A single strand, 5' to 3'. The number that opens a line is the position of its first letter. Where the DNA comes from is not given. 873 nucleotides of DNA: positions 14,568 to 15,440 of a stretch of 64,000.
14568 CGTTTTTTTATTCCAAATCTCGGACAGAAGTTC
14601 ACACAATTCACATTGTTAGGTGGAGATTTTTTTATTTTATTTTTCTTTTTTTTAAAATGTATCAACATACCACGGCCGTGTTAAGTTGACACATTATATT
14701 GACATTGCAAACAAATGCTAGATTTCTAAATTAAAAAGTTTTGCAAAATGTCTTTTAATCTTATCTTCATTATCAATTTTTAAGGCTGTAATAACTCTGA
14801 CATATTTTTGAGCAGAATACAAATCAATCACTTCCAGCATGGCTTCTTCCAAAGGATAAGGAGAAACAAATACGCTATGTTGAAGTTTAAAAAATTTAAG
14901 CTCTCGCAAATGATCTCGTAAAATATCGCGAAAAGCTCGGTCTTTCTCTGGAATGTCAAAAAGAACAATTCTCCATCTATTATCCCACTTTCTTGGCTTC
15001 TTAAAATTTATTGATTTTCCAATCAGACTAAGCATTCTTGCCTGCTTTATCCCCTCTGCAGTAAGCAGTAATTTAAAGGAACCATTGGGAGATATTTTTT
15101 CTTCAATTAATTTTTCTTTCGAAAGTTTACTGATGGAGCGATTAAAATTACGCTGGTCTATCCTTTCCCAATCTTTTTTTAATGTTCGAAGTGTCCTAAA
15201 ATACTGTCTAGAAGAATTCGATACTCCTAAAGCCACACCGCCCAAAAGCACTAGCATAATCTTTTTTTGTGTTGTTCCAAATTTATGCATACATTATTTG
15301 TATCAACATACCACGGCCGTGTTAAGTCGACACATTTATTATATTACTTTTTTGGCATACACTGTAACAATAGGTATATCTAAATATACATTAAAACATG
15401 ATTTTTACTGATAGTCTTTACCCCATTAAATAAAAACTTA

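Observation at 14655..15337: R2 palindrome as a candidate operator of the PaaX_C-like regulator (four sites)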

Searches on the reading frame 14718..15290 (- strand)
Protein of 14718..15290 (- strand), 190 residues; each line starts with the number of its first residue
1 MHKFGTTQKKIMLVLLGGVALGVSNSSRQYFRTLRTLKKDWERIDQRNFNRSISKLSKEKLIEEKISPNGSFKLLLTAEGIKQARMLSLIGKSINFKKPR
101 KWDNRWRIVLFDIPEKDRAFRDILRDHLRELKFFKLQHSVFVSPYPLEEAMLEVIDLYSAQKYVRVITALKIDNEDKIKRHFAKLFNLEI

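Call 11: search_protein_families(library=pfam, proteins=[window:14718-15290:-], max_evalue=0.01)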
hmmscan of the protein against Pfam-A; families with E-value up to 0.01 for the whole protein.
window:14718-15290:- (190 aa): 2 families
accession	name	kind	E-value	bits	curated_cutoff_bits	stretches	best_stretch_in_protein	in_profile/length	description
PF20803.2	PaaX_M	-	1.3e-22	80.1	24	1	100-175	2-77/83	PaaX protein central Cas2-like domain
PF09827.14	CRISPR_Cas2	-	0.0013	19.3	23.8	1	106-146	2-37/74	CRISPR associated protein Cas2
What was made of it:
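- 14718..15290 (-): Gene for the 190-aa mini-PaaX protein: N-terminal winged helix (helices 6-22, 27-43, 47-58; wing strands 62-66 and 72-76) plus a Cas2-like PaaX_M domain (residues 100-175). There is no PaaX_C domain. Pfam PF20803 at E 1.3e-22 (call 11).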

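Call 12: search_protein_families(library=ncbifam, proteins=[window:14718-15290:-], max_evalue=0.01)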
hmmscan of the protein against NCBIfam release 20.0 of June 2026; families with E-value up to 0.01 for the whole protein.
window:14718-15290:- (190 aa): 2 families
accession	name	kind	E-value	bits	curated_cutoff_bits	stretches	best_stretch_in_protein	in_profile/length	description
TIGR02277.1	PaaX_trns_reg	equivalog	7.9e-08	32.2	264.55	1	45-188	33-169/279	phenylacetic acid degradation operon negative regulatory protein PaaX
TIGR01573.1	cas2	equivalog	3.7e-05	23.9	24.5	1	106-175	2-73/96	CRISPR-associated endonuclease Cas2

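Call 13: find_encoding_contigs(protein=window:14718-15290:-, flank=10000, max_places=10)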
Protein window:14718-15290:- (190 aa): 1 contig read that carries it; 1 place shown.
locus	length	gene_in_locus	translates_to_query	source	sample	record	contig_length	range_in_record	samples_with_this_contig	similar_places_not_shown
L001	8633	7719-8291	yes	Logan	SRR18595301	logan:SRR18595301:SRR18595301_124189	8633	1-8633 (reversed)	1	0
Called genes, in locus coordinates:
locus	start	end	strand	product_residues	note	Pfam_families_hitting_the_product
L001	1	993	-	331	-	?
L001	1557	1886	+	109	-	-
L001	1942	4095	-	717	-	PF17191:RecG_wedge, PF01336:tRNA_anti-codon (weak), PF00270:DEAD, PF04851:ResIII, PF00270:DEAD, PF00271:Helicase_C, PF22590:Cas3-like_C_2 (weak), PF19833:RecG_dom3_C, +1 more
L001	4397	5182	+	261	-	PF13489:Methyltransf_23, PF01209:Ubie_methyltran, PF08241:Methyltransf_11, PF13649:Methyltransf_25 (weak)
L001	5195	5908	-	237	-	-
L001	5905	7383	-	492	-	PF02366:PMT, PF13231:PMT_2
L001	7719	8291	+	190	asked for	PF20803:PaaX_M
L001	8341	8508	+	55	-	-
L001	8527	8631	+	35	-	?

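Call 14: find_homologous_proteins(query=window:14718-15290:-)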
Query window:14718-15290:- (190 aa): 437 proteins with E <= 0.001 among 552 candidates; the best 120 are listed.
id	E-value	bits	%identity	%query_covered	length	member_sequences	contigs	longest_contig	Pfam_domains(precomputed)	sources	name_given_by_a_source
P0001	4.0e-118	410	100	100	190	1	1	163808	PF20803.3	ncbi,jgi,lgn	ncbi:MAG: hypothetical protein WC682_02825 [Parcubacteria group bacterium]|jgi:CRISPR-associated end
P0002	7.7e-104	363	88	99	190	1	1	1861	PF20803.3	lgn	-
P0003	5.2e-86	305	74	97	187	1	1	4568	PF20803.3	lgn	-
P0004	2.6e-85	303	73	97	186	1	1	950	PF20803.3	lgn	-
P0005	1.5e-83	297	72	97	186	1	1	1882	PF20803.3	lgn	-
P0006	3.3e-83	296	72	97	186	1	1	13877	PF20803.3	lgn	-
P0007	2.9e-82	293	71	97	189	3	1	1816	PF20803.3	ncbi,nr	ncbi:MAG TPA: CRISPR-associated endonuclease Cas2 [Candidatus Moranbacteria bacterium]|nr:CRISPR-ass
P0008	5.8e-82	292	70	97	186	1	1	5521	PF20803.3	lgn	-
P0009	7.0e-82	292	73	97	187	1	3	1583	PF20803.3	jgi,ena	-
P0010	3.3e-81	289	69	97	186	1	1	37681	PF20803.3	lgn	-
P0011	5.4e-81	289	70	97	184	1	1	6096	PF20803.3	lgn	-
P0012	7.6e-81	288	70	97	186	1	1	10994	PF20803.3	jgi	jgi:phenylacetic acid degradation operon negative regulatory protein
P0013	8.4e-81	288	70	97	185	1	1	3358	PF20803.3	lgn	-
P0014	1.0e-80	288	71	97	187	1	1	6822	PF20803.3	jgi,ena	-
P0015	1.6e-80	287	72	97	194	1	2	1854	PF20803.3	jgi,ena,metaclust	metaclust:\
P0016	3.0e-80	286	71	97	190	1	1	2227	PF20803.3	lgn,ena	-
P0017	4.5e-80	286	70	97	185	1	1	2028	PF20803.3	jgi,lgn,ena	-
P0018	5.5e-80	285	70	97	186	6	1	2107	PF20803.3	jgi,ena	-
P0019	6.5e-80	285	70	97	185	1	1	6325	PF20803.3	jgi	jgi:DNA-binding transcriptional regulator PaaX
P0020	6.6e-80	285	75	91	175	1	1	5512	PF20803.3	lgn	-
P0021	6.8e-80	285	69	97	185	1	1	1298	PF20803.3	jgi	jgi:phenylacetic acid degradation operon negative regulatory protein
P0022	7.2e-80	285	68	93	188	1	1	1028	PF20803.3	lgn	-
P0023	1.1e-79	284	67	97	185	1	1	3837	PF20803.3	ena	-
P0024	1.1e-79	284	71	97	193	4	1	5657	PF20803.3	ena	-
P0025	1.2e-79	284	69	97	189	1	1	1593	PF20803.3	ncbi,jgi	-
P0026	1.3e-79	284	69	96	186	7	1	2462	PF20803.3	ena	-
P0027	1.5e-79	284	66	96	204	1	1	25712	PF20803.3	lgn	-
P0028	1.7e-79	284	69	97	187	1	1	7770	PF20803.3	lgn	-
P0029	1.9e-79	284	68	97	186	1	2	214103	PF20803.3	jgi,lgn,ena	-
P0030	2.1e-79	284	68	97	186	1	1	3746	PF20803.3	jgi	jgi:phenylacetic acid degradation operon negative regulatory protein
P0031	2.9e-79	283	68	97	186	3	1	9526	PF20803.3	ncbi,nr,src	ncbi:MAG: hypothetical protein A3J63_04570 [Candidatus Moranbacteria bacterium RIFCSPHIGHO2_02_FULL_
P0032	3.1e-79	283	70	97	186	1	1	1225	PF20803.3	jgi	-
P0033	4.1e-79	283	70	97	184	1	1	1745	PF20803.3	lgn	-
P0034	4.6e-79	282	70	97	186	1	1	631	PF20803.3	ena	-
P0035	6.8e-79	282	67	97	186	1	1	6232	PF20803.3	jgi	jgi:hypothetical protein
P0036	7.3e-79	282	68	97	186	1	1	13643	PF20803.3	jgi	-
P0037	9.5e-79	281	68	97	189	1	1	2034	PF20803.3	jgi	jgi:DNA-binding transcriptional regulator PaaX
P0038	1.3e-78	281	68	97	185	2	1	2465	PF20803.3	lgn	-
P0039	1.5e-78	281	67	97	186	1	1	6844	PF20803.3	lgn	-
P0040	3.5e-78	280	68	97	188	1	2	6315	PF20803.3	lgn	-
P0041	4.5e-78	279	70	97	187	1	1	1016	PF20803.3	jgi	-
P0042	4.6e-78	279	66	96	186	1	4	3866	PF20803.3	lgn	-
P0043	5.0e-78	279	68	96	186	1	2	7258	PF20803.3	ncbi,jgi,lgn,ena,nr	ncbi:MAG TPA: hypothetical protein DIT25_04540 [Candidatus Moranbacteria bacterium]|nr:hypothetical 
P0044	8.0e-78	278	69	96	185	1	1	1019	PF20803.3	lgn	-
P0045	8.4e-78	278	67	97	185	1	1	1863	PF20803.3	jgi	jgi:hypothetical protein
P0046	9.2e-78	278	67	97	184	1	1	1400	PF20803.3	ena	-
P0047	9.8e-78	278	67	97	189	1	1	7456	PF20803.3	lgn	-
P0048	1.2e-77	278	67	97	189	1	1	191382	PF20803.3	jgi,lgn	-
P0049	1.3e-77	278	68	97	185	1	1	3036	PF20803.3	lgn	-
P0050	1.9e-77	277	68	96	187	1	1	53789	PF20803.3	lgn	-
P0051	2.1e-77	277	69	96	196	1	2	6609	PF20803.3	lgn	-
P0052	2.2e-77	277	68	97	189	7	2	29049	PF20803.3,PF09827.15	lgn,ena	-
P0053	2.4e-77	277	68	97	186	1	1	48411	PF20803.3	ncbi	ncbi:MAG: hypothetical protein V1804_02065 [Patescibacteria group bacterium]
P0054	3.0e-77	277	68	97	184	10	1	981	PF20803.3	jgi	-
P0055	3.1e-77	276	69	92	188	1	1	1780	PF20803.3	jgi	jgi:DNA-binding transcriptional regulator PaaX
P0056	3.5e-77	276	67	97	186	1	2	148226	PF20803.3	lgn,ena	-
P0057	4.0e-77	276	67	97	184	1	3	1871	PF20803.3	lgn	-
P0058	4.3e-77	276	66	98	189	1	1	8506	PF20803.3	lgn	-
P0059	4.9e-77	276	67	97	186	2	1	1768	PF20803.3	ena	-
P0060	5.4e-77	276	68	97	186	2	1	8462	PF20803.3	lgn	-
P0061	5.8e-77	276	66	97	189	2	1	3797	PF20803.3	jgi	-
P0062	6.2e-77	275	68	96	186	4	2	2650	PF20803.3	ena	-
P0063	7.2e-77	275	66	97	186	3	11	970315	PF20803.3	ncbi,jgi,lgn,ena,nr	ncbi:MAG: Transcriptional regulator, PaaX family [Candidatus Moranbacteria bacterium GW2011_GWF2_34_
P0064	8.3e-77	275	67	96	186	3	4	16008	PF20803.3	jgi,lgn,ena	-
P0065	1.1e-76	275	67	97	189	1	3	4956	PF20803.3,PF09827.15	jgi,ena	-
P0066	1.1e-76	275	67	96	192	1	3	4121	PF20803.3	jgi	-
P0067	1.1e-76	275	67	97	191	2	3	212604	PF20803.3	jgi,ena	-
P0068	1.2e-76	275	66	97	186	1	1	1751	PF20803.3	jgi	jgi:DNA-binding transcriptional regulator PaaX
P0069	1.5e-76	274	70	91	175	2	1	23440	PF20803.3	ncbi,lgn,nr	ncbi:MAG TPA: hypothetical protein DEA27_04170 [Candidatus Moranbacteria bacterium]|nr:hypothetical 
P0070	1.6e-76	274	68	97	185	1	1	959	PF20803.3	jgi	jgi:DNA-binding transcriptional regulator PaaX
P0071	1.7e-76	274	68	96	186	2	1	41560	PF20803.3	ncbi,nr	ncbi:MAG: hypothetical protein Q8L10_02050 [Candidatus Moranbacteria bacterium]|nr:hypothetical prot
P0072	1.8e-76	274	65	97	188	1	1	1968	PF20803.3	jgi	jgi:DNA-binding transcriptional regulator PaaX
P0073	2.0e-76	274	67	97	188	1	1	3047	PF20803.3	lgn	-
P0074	2.1e-76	274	66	96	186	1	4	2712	PF20803.3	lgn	-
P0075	2.3e-76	274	68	97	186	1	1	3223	PF20803.3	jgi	jgi:phenylacetic acid degradation operon negative regulatory protein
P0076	2.7e-76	273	67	96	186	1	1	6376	PF20803.3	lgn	-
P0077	2.7e-76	273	66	97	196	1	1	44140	PF20803.3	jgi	jgi:CRISPR-associated endonuclease Cas2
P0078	2.8e-76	273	68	96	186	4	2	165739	PF20803.3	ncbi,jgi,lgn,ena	jgi:DNA-binding transcriptional regulator PaaX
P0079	2.9e-76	273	66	97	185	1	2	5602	PF20803.3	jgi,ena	-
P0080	2.9e-76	273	66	96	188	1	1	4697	PF20803.3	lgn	-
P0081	3.0e-76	273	66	96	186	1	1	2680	PF20803.3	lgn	-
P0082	3.0e-76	273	68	96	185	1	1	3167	PF20803.3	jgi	-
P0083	3.2e-76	273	67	97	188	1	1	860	PF20803.3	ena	-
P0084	3.5e-76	273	65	97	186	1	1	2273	PF20803.3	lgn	-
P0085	3.9e-76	273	67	96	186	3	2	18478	PF20803.3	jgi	-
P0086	3.9e-76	273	68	96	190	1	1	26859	PF20803.3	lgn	-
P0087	4.4e-76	273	69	93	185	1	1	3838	PF20803.3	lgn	-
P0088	4.4e-76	273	65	97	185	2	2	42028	PF20803.3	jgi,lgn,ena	-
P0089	5.3e-76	272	68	97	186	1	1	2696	PF20803.3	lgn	-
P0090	5.5e-76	272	65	96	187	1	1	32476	PF20803.3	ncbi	-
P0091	5.6e-76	272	66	97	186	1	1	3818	PF20803.3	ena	-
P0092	6.6e-76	272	68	96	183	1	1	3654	PF20803.3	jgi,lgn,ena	-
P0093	8.2e-76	272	68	96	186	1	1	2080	PF20803.3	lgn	-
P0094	1.0e-75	272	66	97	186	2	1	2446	PF20803.3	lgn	-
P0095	1.3e-75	271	66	97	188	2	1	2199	PF20803.3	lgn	-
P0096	1.4e-75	271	66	97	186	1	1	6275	PF20803.3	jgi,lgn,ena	-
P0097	1.5e-75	271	65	97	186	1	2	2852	PF20803.3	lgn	-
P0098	1.6e-75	271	68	97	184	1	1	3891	PF20803.3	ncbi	-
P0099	1.8e-75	271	66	97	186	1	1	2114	PF20803.3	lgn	-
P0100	2.3e-75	270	65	96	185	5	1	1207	PF20803.3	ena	-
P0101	2.3e-75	270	64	97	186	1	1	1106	PF20803.3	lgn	-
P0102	2.3e-75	270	65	97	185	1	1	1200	PF20803.3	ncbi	-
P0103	2.5e-75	270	65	97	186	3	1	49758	PF20803.3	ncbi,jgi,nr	ncbi:MAG: hypothetical protein M0P97_00840 [Candidatus Moranbacteria bacterium]|jgi:hypothetical pro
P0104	2.6e-75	270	67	96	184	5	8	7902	PF20803.3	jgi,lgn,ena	-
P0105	2.6e-75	270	65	97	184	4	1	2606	PF20803.3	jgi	jgi:CRISPR-associated endonuclease Cas2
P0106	2.8e-75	270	66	97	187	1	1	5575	PF20803.3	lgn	-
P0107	3.0e-75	270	64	97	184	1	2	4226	PF20803.3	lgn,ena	-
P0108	3.4e-75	270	66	97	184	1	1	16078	PF20803.3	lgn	-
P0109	3.5e-75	270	65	97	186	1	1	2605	PF20803.3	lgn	-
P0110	4.2e-75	270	66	97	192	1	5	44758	PF20803.3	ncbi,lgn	-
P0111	6.1e-75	269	66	96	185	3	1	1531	PF20803.3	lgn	-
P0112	9.7e-75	268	64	97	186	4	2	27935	PF20803.3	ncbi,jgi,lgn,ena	ncbi:MAG: hypothetical protein WCF93_02885 [Candidatus Moraniibacteriota bacterium]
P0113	1.2e-74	268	66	97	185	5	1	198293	PF20803.3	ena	-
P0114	1.2e-74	268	66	96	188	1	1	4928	PF20803.3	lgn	-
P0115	1.4e-74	268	69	89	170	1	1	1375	PF20803.3,PF09827.15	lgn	-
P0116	1.4e-74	268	65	97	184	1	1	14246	PF20803.3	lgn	-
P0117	1.5e-74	268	66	96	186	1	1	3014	PF20803.3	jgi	-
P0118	1.9e-74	267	65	96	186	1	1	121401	PF20803.3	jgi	jgi:phenylacetic acid degradation operon negative regulatory protein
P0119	2.0e-74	267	67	97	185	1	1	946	PF20803.3,PF09827.15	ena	-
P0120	2.1e-74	267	64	97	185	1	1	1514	PF20803.3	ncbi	-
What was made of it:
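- Closest known: Cas2, the CRISPR adaptation subunit. Same: Some databases label family members as Cas2 (call 14).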

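Call 15: find_encoding_contigs(protein=P0002, flank=5000, max_places=3)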
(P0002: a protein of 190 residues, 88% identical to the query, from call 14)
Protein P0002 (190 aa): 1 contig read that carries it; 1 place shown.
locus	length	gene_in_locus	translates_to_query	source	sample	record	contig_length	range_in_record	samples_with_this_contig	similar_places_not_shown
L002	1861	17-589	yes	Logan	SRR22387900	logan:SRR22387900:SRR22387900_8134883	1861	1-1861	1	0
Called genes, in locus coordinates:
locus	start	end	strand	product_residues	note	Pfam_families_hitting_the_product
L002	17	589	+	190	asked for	PF20803:PaaX_M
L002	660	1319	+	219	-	-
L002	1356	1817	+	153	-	PF00293:NUDIX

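Call 16: find_encoding_contigs(protein=P0003, flank=5000, max_places=3)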
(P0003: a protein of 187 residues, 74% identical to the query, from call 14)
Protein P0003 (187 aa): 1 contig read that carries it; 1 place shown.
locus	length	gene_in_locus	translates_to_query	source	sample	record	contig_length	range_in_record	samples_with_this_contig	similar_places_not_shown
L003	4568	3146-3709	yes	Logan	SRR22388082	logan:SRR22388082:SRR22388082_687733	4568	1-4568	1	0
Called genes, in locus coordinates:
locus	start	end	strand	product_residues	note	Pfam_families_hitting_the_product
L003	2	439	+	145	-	?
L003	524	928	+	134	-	PF07669:Eco57I (weak)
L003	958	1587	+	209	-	-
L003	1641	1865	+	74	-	-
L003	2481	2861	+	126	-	-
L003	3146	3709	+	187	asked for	PF20803:PaaX_M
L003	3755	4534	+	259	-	PF12705:PDDEXK_1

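Call 17: find_encoding_contigs(protein=P0006, flank=5000, max_places=3)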
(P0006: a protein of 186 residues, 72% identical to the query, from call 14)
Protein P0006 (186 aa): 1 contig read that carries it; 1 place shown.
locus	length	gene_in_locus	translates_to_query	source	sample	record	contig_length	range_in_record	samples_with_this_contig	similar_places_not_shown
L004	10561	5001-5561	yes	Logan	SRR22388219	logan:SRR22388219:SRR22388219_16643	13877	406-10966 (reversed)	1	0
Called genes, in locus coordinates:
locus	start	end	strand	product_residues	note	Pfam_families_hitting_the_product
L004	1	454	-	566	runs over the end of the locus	PF05496:RuvB_N (weak), PF13177:DNA_pol3_delta2, PF13245:AAA_19 (weak), PF13401:AAA_22 (weak), PF13604:AAA_30 (weak), PF00004:AAA, PF22608:DNAX_ATPase_lid, PF12169:DNA_pol3_gamma3, +3 more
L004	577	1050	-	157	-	PF04138:GtrA_DPMS_TM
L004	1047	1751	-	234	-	-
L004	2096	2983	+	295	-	PF08346:AntA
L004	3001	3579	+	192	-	PF00561:Abhydrolase_1 (weak), PF06821:Ser_hydrolase, PF12697:Abhydrolase_6 (weak), PF10230:LIDHydrolase (faint)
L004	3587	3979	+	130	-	-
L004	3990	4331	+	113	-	-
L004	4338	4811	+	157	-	PF13302:Acetyltransf_3, PF13420:Acetyltransf_4 (weak), PF00583:Acetyltransf_1, PF13673:Acetyltransf_10, PF13508:Acetyltransf_7, PF08445:FR47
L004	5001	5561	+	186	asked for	PF20803:PaaX_M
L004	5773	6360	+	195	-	PF00149:Metallophos, PF12850:Metallophos_2, PF14582:Metallophos_3 (faint)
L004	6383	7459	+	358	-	PF20247:DUF6602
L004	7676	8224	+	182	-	-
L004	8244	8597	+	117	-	-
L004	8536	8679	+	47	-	-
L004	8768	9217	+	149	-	PF00383:dCMP_cyt_deam_1, PF14437:MafB19-deam (weak)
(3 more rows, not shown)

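Call 18: find_encoding_contigs(protein=P0010, flank=5000, max_places=3)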
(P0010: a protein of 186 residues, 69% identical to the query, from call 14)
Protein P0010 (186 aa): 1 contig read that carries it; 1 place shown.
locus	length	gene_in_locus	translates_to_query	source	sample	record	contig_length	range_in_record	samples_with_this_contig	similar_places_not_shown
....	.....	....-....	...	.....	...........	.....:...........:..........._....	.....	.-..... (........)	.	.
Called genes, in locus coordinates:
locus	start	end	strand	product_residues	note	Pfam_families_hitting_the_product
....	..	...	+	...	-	-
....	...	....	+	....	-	-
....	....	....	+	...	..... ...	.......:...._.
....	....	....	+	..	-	-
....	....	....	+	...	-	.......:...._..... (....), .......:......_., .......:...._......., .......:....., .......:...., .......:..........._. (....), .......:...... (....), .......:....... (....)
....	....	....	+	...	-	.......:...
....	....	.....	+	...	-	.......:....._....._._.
